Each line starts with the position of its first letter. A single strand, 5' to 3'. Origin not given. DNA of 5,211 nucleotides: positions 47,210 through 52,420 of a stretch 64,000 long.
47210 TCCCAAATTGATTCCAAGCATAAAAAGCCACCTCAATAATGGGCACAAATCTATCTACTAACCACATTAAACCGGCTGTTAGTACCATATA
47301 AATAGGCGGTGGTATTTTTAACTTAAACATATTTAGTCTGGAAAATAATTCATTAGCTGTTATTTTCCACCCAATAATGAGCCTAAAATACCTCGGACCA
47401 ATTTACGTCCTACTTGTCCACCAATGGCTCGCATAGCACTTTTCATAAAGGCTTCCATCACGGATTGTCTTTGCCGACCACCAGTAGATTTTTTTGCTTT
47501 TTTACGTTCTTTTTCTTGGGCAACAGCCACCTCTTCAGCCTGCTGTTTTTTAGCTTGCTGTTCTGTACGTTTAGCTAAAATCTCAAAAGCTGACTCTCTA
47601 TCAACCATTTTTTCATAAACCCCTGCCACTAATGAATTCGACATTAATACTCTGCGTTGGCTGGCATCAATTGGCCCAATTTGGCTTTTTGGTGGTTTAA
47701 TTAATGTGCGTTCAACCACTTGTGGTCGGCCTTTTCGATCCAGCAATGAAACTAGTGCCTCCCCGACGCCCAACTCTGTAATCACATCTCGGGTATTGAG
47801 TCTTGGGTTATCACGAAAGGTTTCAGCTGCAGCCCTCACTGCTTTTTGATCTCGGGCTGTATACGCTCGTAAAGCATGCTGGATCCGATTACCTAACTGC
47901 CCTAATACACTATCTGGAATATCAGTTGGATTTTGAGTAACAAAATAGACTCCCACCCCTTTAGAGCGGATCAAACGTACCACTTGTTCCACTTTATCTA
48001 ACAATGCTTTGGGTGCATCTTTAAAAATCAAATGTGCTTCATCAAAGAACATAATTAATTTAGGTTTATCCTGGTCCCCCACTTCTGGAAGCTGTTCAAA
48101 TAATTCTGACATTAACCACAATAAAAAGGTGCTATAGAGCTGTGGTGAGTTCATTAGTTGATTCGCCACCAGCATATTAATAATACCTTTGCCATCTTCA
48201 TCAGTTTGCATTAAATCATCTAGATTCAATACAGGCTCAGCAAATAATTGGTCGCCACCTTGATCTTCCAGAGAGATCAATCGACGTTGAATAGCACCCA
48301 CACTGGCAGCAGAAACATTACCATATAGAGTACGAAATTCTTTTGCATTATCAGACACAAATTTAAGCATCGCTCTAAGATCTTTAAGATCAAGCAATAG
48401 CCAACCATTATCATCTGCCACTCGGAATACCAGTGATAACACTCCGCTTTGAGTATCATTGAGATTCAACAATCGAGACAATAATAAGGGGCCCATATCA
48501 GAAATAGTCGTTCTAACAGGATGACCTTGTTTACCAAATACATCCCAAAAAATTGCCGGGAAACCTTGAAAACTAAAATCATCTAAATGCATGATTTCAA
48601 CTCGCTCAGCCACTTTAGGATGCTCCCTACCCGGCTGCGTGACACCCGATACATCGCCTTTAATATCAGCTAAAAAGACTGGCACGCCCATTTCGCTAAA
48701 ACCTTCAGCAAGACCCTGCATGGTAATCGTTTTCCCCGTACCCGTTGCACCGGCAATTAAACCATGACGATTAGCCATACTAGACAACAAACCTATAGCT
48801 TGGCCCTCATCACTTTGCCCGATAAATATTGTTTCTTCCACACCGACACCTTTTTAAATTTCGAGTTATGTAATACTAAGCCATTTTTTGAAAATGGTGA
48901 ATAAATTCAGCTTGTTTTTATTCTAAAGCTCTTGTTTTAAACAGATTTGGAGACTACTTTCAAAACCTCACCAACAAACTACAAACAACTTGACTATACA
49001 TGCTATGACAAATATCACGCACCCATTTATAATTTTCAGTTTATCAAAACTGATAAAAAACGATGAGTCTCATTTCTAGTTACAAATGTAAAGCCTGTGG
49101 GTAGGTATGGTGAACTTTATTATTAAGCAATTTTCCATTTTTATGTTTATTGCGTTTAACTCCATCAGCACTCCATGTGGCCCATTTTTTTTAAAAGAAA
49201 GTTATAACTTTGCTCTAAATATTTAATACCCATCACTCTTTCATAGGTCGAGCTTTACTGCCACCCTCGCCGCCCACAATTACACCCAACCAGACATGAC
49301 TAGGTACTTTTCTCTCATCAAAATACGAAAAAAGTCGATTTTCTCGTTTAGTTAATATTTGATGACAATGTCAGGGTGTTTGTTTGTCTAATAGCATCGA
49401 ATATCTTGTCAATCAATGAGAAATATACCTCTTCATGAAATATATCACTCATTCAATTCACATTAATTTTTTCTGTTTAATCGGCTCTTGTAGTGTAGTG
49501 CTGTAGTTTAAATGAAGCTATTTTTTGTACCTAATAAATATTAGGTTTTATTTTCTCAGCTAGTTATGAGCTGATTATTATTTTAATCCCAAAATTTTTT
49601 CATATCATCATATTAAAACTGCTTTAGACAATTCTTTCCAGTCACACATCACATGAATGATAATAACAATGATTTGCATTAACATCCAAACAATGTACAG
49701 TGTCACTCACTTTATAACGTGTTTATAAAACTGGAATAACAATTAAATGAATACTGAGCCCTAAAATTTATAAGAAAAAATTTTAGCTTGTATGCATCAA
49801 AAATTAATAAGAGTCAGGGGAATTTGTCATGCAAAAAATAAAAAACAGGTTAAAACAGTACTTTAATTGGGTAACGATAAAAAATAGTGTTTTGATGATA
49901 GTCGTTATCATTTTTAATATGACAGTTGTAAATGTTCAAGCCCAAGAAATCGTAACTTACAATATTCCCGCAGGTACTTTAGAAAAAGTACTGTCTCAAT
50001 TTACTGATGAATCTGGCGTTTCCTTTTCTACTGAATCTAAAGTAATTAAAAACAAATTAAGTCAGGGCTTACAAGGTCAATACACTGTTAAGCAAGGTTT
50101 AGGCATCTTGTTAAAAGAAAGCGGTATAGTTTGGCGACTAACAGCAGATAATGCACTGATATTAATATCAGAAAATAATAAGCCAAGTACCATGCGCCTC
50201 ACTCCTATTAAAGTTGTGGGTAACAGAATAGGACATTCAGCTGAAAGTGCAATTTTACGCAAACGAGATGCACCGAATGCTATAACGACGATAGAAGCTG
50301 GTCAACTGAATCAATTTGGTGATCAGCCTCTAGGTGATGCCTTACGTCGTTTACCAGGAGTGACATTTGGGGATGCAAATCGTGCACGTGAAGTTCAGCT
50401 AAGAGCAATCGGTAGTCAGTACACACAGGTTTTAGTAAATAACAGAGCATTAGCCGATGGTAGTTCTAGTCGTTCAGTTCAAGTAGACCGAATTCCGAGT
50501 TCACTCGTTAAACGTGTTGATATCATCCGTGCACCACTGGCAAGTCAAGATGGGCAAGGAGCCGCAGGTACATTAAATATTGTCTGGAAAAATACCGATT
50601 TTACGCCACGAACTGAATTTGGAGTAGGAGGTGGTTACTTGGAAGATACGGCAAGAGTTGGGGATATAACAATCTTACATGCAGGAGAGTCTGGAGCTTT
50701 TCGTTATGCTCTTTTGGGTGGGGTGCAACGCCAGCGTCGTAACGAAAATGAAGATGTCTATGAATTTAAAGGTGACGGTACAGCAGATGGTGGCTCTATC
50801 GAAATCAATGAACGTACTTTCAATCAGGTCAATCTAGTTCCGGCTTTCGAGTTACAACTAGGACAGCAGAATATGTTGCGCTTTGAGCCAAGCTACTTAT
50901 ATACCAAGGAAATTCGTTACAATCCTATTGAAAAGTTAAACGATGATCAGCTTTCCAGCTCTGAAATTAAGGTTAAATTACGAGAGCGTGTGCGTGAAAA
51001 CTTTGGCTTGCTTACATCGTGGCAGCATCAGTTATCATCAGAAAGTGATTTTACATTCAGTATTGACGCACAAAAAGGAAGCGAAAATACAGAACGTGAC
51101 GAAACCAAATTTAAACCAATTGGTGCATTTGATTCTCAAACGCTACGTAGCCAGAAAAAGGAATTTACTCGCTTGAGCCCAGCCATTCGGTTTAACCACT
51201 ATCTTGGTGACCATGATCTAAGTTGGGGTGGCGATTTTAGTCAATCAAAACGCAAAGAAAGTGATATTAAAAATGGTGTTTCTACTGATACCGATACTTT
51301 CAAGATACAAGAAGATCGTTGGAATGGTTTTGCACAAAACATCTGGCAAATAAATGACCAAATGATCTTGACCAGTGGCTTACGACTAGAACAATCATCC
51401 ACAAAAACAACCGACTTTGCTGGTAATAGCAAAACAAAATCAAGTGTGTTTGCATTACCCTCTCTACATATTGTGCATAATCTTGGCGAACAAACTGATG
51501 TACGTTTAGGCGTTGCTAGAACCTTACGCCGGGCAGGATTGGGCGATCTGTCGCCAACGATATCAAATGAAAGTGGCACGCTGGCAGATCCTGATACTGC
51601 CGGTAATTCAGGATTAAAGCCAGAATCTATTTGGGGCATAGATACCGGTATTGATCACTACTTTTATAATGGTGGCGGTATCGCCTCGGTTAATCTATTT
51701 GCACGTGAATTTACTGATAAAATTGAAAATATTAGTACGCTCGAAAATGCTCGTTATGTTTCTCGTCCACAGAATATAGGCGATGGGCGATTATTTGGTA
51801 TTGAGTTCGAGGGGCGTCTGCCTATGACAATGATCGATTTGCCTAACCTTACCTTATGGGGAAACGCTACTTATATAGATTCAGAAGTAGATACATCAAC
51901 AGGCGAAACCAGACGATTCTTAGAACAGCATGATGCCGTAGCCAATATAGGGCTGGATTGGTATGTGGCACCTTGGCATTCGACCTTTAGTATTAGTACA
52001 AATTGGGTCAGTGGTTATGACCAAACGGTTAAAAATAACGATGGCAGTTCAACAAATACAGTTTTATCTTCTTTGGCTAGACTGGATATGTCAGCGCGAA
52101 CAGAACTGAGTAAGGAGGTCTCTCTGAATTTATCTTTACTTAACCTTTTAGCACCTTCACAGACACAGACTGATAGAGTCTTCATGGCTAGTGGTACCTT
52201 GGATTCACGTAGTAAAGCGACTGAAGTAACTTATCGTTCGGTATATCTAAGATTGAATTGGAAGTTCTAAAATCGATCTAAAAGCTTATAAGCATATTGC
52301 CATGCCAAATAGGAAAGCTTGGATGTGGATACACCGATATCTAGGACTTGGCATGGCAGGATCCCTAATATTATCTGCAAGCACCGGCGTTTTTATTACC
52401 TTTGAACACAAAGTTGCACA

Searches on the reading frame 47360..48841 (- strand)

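Call 31: search_protein_families(library=pfam, proteins=[window:47360-48841:-], max_evalue=0.001)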
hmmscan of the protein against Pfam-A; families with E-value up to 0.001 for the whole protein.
window:47360-48841:- (493 aa): 4 families
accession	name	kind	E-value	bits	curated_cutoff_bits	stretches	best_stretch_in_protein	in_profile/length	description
PF05872.18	HerA_C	-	4.4e-229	761.7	22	1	7-493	4-500/502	Helicase HerA-like C-terminal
PF01935.23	DUF87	-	1.1e-08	35.9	23.2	1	20-206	19-182/220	Helicase HerA, central domain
PF12846.13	AAA_10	-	1.1e-05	25.1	27.5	0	233-324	215-299/362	AAA-like domain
PF04851.21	ResIII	-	0.00027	21.3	22.5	0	23-50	22-49/164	Type III restriction enzyme, res subunit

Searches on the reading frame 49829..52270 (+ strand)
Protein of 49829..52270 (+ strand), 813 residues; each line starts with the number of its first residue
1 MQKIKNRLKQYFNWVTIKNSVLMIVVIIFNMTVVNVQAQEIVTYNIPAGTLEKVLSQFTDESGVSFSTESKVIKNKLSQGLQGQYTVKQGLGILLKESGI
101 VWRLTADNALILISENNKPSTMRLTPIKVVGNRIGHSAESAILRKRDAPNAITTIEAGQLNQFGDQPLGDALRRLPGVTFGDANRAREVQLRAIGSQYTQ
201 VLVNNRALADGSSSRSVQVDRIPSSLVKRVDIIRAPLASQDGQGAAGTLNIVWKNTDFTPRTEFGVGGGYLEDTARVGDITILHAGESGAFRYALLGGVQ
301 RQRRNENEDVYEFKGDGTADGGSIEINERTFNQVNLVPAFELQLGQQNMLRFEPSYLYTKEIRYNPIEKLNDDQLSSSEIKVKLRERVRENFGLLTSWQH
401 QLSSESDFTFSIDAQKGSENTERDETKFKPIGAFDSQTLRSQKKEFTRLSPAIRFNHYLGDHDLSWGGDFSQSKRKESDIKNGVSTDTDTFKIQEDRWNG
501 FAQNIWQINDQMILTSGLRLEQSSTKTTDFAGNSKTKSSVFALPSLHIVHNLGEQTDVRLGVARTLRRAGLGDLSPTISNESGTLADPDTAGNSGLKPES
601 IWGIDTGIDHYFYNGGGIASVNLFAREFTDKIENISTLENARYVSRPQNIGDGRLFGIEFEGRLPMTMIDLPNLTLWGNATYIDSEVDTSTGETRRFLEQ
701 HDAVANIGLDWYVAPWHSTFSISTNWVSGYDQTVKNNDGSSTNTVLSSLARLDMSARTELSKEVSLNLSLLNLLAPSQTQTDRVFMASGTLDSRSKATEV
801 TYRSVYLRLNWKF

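Call 31: search_protein_families(library=pfam, proteins=[window:49829-52270:+], max_evalue=0.001)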
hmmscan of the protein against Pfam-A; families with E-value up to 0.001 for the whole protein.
window:49829-52270:+ (813 aa): 4 families
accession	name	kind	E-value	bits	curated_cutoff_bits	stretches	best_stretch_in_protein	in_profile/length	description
PF00593.30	TonB_dep_Rec_b-barrel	-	3.1e-38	133.2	27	1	391-773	60-436/436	TonB dependent receptor-like, beta-barrel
PF14905.12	OMP_b-brl_3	-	2.6e-19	70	27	1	405-811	7-408/408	Outer membrane protein beta-barrel family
PF07715.20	Plug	-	1.2e-16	61.6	23.9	1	145-247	2-105/107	TonB-dependent Receptor Plug Domain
PF07660.19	STN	-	2.1e-06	27.8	28.4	1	65-113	2-50/52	Secretin and TonB N terminus short domain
